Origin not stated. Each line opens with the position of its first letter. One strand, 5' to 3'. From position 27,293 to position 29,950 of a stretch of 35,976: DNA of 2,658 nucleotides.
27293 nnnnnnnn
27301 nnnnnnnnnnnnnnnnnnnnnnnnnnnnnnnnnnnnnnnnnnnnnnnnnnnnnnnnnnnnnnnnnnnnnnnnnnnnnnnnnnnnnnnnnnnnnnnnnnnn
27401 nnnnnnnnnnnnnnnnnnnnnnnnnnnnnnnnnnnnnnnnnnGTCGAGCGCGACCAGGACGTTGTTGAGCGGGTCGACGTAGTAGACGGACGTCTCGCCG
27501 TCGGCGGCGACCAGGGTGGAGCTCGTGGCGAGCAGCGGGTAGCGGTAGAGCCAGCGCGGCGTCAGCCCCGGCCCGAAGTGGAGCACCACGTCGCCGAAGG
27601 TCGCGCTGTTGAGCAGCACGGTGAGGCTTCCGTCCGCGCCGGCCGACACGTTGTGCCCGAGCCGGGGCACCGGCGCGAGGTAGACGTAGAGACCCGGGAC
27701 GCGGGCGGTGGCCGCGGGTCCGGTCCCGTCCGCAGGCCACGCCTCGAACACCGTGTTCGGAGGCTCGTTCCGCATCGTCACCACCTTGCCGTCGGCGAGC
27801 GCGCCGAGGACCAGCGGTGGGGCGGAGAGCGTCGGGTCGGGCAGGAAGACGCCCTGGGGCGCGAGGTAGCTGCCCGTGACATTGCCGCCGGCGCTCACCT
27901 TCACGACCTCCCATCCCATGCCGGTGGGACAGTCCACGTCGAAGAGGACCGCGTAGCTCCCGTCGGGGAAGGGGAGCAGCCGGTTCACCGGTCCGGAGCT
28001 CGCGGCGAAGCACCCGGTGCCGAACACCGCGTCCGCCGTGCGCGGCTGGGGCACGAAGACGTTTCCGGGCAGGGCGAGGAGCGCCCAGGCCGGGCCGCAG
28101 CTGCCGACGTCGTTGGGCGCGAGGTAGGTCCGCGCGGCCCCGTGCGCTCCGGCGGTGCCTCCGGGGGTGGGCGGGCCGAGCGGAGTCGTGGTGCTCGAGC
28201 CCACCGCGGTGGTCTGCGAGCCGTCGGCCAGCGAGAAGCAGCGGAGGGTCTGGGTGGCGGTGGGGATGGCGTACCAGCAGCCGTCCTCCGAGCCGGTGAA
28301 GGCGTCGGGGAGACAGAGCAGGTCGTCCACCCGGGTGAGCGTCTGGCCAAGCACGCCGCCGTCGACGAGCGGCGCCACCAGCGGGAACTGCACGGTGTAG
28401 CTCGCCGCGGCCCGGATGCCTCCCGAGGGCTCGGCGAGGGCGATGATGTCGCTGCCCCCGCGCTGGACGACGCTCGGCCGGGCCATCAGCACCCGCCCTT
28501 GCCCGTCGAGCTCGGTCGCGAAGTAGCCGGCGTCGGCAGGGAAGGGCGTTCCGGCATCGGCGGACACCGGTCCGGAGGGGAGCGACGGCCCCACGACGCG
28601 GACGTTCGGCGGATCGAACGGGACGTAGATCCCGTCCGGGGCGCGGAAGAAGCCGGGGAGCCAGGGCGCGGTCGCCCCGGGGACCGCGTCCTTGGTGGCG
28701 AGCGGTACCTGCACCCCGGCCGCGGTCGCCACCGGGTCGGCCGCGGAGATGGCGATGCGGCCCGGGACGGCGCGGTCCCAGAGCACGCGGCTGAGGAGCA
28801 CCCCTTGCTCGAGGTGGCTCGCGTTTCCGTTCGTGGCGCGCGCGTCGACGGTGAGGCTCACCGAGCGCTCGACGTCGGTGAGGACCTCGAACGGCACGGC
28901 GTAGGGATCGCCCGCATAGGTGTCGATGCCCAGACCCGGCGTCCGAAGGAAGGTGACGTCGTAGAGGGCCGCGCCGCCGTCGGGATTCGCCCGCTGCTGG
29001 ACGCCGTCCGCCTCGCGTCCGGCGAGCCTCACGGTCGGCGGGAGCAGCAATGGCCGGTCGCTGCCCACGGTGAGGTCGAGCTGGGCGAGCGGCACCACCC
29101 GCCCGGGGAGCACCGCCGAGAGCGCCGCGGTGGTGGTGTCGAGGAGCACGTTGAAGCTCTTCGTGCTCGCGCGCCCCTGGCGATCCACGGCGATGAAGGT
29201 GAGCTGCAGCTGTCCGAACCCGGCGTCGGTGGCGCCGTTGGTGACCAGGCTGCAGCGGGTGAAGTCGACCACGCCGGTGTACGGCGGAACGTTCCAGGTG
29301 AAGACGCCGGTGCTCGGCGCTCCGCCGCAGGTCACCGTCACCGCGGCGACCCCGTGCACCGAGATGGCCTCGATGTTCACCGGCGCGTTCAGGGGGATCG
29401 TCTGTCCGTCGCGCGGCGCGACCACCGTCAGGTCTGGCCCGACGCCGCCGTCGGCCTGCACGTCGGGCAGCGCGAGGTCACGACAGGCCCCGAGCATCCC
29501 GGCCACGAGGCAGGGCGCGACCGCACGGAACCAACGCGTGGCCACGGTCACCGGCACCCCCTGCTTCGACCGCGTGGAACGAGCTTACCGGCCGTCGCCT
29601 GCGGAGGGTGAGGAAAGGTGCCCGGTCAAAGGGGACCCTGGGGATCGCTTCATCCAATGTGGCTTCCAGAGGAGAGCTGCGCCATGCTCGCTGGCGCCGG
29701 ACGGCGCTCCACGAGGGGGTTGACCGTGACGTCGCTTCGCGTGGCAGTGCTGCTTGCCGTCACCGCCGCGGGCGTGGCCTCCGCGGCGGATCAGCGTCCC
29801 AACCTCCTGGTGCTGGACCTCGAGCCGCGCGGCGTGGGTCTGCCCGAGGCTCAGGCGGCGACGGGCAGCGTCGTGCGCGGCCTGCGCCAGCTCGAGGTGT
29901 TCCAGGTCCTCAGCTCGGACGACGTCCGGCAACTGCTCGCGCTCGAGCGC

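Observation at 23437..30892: Tandem paralogous cysteine-conserved giant lipoprotein genes divergently paired with a PEGA membrane protein: an uncharacterised envelope module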

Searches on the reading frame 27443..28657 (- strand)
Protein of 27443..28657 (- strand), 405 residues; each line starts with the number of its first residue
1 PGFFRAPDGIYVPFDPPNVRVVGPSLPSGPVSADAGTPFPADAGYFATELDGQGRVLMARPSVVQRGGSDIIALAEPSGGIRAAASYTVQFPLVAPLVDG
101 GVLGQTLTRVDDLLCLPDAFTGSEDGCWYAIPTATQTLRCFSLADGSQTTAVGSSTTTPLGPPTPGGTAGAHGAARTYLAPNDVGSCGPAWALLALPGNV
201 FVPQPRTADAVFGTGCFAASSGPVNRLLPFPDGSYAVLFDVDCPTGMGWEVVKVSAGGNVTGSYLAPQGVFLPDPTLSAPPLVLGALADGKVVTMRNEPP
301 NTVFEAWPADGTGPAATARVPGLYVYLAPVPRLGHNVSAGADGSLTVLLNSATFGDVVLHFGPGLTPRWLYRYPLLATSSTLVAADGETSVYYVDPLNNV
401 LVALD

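Call 46: search_protein_families(library=pfam, proteins=[window:27443-28657:-], max_evalue=10)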
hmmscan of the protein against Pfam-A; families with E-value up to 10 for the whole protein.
window:27443-28657:- (405 aa): 0 families
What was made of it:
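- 27443..28663 (-): Long paralog beta-propeller (aa ~299-705), about 7 blades, with six invariant Cys. No Pfam hit even at E 10 (call 46).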

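Call 47: predict_structure(alignment_id=A2)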
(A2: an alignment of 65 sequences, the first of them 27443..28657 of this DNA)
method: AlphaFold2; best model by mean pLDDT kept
length: 405 residues; sequences in the alignment: 65
mean_pLDDT: 84.6   pTM: 0.85
mean pLDDT of the five models: 84.6, 83.8, 81.7, 80.9, 79.9
residues with pLDDT >= 90: 165; 70-90: 195; 50-70: 40; < 50: 5
segments of 3 or more residues with pLDDT < 50: 328-330
pLDDT, mean of each block of 10 residues (from residue 1): 63 84 90 90 83 87 90 86 93 84 86 93 86 91 93 91 89 87 86 88 90 88 85 92 88 94 90 64 90 88 93 93 60 68 85 73 91 73 67 77 72
secondary structure, 60 per line:
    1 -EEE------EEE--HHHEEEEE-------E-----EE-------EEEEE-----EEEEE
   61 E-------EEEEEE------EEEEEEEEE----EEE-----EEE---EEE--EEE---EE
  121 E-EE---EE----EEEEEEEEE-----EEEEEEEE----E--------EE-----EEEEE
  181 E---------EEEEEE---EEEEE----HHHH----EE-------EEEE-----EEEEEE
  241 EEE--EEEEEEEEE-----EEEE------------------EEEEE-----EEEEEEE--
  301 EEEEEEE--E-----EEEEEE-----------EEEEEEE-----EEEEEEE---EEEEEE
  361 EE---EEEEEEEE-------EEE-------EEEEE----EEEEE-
elements in order: E2-4 E11-13 E19-23 E46-50 E56-61 E69-74 E81-89 E94-96 E102-104 E108-110 E113-115 E119-121 E134-142 E148-155 E176-181 E191-196 E200-204 H209-212 E226-229 E235-243 E246-254 E260-263 E282-286 E292-298 E301-307 E316-321 E333-339 E345-351 E355-362 E366-373 E381-383 E391-395 E400-404
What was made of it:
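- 27443..28663 (-): AF2 domain model pLDDT 84.6, pTM 0.85 (call 47).
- The propeller domain model has pLDDT 84.6 and pTM 0.85 (call 47).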

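Call 49: fold_search(model_id=the predicted structure, library=pdb)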
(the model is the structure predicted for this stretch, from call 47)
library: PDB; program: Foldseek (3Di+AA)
matches with E <= 10: 938; with E <= 0.001: 91
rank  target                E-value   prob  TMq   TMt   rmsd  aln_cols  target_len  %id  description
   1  9f8t_A                1.9e-05  1.00  0.36  0.39  11.3       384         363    9  Clathrin terminal domain complexed with C-terminus of AAK1L (released 2025-05-21)
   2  7esk_A                2.4e-05  1.00  0.39  0.38   8.4       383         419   13  Crystal structure of a L-rhamnose-alpha-1,4-D-glucuronate lyase from Fusarium oxysporum 12S, Ligand free form (released 2021-08-04)
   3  9exf_A                4.3e-05  1.00  0.27  0.28  12.9       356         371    9  Crystal structure of Yeast Clathrin Heavy Chain N-terminal domain bound to YAP1801 peptide (LIDM) (released 2024-11-13)
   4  2ghs                  4.5e-05  1.00  0.30  0.38  11.1       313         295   13  CRYSTAL STRUCTURE OF A CALCIUM-BINDING PROTEIN, REGUCALCIN (AGR_C_1268) FROM AGROBACTERIUM TUMEFACIENS STR. C58 AT 1.55  (released 2006-04-11)
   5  9qx5                  4.5e-05  1.00  0.39  0.14  10.5       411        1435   10  Cryo-EM structure of the C. elegans UBR4/KCMF1 complex (side focused refinement) (released 2025-09-03)
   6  2xzg                  5.2e-05  1.00  0.35  0.38  11.8       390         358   10  Clathrin Terminal Domain Complexed with Pitstop 1 (released 2011-08-17)
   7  1utc_B                6.0e-05  1.00  0.35  0.39  11.2       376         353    9  Clathrin terminal domain complexed with TLPWDLWTT (released 2004-02-25)
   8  5o3v_A                7.0e-05  1.00  0.39  0.25  12.3       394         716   10  Structural characterization of the fast and promiscuous macrocyclase from plant - PCY1-S562A bound to Presegetalin B1 (released 2018-02-07)
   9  9ex5_B                7.3e-05  1.00  0.38  0.42  10.9       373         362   10  Crystal structure of Yeast Clathrin Heavy Chain N-terminal domain bound to Epsin-5 peptide (LIDL) (released 2024-11-13)
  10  9ext_A                8.9e-05  1.00  0.38  0.41  10.9       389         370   10  Crystal structure of Yeast Clathrin Heavy Chain N-terminal domain bound to APL2/AP-1 Beta peptide (LLDL) (released 2024-11-13)
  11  6rfz                  9.3e-05  1.00  0.36  0.41  10.7       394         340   12  Photorhabdus laumondii lectin PLL2 in complex with D-glucose (released 2020-07-01)
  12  2z2o_A                9.3e-05  1.00  0.31  0.39  11.2       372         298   10  Crystal Structure of apo virginiamycin B lyase from Staphylococcus aureus (released 2007-06-19)
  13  6rg2_A                9.3e-05  1.00  0.34  0.38  11.2       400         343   12  Photorhabdus laumondii lectin PLL2 in complex with 3-O-methyl-D-glucose (released 2020-07-01)
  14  2z2p_A                9.3e-05  1.00  0.29  0.36  11.4       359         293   10  Crystal Structure of catalytically inactive H270A virginiamycin B lyase from Staphylococcus aureus with Quinupristin (released 2007-06-19)
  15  1mg2_A                9.7e-05  1.00  0.37  0.38   9.8       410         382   14  MUTATION OF ALPHA PHE55 OF METHYLAMINE DEHYDROGENASE ALTERS THE REORGANIZATION ENERGY AND ELECTRONIC COUPLING FOR ITS  (released 2002-12-11)
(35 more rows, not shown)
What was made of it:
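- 27443..28663 (-): Foldseek PDB hits are all propellers, E about 1e-5, TM 0.3-0.45, identity 7-14% (call 49).
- Closest known: Seven-bladed beta-propeller binders. Same: Same overall fold as the shared C-domain, with Foldseek probability 1.0 (call 49).
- They include sugar-binding PLL lectins and a rhamnose-glucuronate lyase (call 49). Propeller matches are generic (TM 0.45 or less, identity 7-14%; call 49). A beta-propeller in the partner (calls 47, 49).
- Tried and rejected: A separate model of the propeller domain solved that part (calls 47, 49).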

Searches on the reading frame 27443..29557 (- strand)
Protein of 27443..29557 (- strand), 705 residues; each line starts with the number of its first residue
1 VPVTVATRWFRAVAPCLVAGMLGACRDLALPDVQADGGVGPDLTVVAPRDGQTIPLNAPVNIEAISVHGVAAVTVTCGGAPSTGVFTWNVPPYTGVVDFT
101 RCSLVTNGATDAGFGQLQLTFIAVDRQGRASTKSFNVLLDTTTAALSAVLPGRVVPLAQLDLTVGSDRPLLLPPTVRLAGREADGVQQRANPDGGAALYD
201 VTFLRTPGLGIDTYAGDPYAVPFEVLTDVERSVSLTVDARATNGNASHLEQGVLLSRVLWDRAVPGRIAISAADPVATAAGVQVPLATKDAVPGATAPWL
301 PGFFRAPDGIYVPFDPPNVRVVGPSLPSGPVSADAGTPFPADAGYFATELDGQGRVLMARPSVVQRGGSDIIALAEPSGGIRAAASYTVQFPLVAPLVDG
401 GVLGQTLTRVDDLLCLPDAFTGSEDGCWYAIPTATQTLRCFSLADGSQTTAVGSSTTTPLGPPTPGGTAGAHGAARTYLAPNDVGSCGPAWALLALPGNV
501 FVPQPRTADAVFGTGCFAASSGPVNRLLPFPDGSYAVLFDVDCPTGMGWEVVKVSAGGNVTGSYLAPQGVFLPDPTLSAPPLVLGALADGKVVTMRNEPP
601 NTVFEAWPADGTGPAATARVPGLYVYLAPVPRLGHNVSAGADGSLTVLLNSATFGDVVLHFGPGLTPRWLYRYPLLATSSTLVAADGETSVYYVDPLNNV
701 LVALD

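Call 63: search_protein_representatives(alignment_id=A5)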
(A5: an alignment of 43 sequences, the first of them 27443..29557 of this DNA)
Query: 43 sequences, 728 profile positions. Proteins with E-value up to 0.001 (for the whole library): 114; up to 1e-10: 92; up to 1e-30: 64. The best 114 are listed.
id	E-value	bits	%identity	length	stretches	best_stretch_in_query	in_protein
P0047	0.0e+00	1211.4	-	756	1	3-728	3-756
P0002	0.0e+00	1048.7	-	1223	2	9-325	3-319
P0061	8.6e-252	854.0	-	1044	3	17-320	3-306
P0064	3.6e-209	713.1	-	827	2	6-316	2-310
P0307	7.6e-179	612.8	-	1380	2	370-727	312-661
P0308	2.3e-169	581.5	-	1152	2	9-315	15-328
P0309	2.9e-165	567.9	-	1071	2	17-315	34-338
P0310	3.2e-164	564.5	-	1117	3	9-315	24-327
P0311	5.3e-160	550.5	-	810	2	15-317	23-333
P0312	5.1e-158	544.0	-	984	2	15-316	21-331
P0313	5.3e-157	540.6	-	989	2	18-315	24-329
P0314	1.4e-156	539.2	-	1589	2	14-316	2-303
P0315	2.2e-155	535.3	-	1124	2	370-726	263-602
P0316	7.9e-152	523.5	-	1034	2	16-315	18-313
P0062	7.0e-148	510.5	-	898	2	370-725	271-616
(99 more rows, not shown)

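Call 64: search_protein_families(library=pfam, proteins=[P0307, P0308, P0309, P0310, P0312, P0314, P0315, P0316], max_evalue=0.01)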
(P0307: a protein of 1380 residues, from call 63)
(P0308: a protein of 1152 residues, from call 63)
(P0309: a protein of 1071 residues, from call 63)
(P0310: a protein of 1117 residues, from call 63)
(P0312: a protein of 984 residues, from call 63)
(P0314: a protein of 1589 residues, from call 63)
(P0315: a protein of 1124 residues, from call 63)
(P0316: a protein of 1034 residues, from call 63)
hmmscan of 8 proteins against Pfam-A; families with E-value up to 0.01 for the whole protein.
P0307 (1380 aa): 2 families
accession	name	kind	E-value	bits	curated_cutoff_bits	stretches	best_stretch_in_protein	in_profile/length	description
PF00801.26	PKD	-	8.4e-06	26.1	23.5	0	754-824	2-76/80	PKD domain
PF02368.24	Big_2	-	3.7e-05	24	22.8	1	671-741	4-78/79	Bacterial Ig-like domain (group 2)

P0308 (1152 aa): 0 families

P0309 (1071 aa): 2 families
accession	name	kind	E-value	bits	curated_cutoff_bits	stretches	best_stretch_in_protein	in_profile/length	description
PF13620.12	CarboxypepD_reg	-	5.3e-05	23.9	32.3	1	689-742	1-57/82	Carboxypeptidase regulatory-like domain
PF17957.7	Big_7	-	0.0015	19.6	24.1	1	55-115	1-58/70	Bacterial Ig domain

P0310 (1117 aa): 1 family
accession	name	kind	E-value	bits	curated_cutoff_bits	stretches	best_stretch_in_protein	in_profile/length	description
PF17957.7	Big_7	-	0.0042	18.1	24.1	0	53-110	1-58/70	Bacterial Ig domain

P0312 (984 aa): 1 family
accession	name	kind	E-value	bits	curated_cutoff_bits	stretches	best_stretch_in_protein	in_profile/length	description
PF05345.18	He_PIG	-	3.9e-10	40.5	24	1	693-779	6-96/96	Putative Ig domain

P0314 (1589 aa): 3 families
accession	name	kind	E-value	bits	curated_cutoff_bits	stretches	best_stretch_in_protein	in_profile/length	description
PF17957.7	Big_7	-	8.8e-46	154.9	24.1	4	1123-1190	1-70/70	Bacterial Ig domain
PF15892.11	BNR_4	-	1.6e-10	41.3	27.3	0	1267-1320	215-267/272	BNR repeat-containing family member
PF13927.12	Ig_3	-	3.1e-07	31.3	30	0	1028-1096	1-62/78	Immunoglobulin domain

P0315 (1124 aa): 0 families

P0316 (1034 aa): 1 family
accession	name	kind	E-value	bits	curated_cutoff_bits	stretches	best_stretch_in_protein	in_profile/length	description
PF13620.12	CarboxypepD_reg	-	0.0001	23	32.3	1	664-716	1-55/82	Carboxypeptidase regulatory-like domain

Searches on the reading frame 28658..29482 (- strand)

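Call 46: search_protein_families(library=pfam, proteins=[window:28658-29482:-], max_evalue=10)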
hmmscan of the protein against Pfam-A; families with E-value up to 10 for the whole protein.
window:28658-29482:- (275 aa): 1 family
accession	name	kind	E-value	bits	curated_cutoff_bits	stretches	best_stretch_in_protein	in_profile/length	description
PF17957.7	Big_7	-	0.02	16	24.1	1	16-76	1-60/70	Bacterial Ig domain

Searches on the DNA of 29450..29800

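Call 84: search_rna_families(source=window, start=29450, end=29800, threshold=evalue, max_evalue=1)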
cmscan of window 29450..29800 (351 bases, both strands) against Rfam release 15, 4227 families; matches with E-value up to 1: 0.
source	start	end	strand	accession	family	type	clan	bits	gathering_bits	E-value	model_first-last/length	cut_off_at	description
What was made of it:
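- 29558..29725 (.): Divergent intergenic region shared by the long paralog and the PEGA gene. It contains the conserved block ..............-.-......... No Rfam match (call 84).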
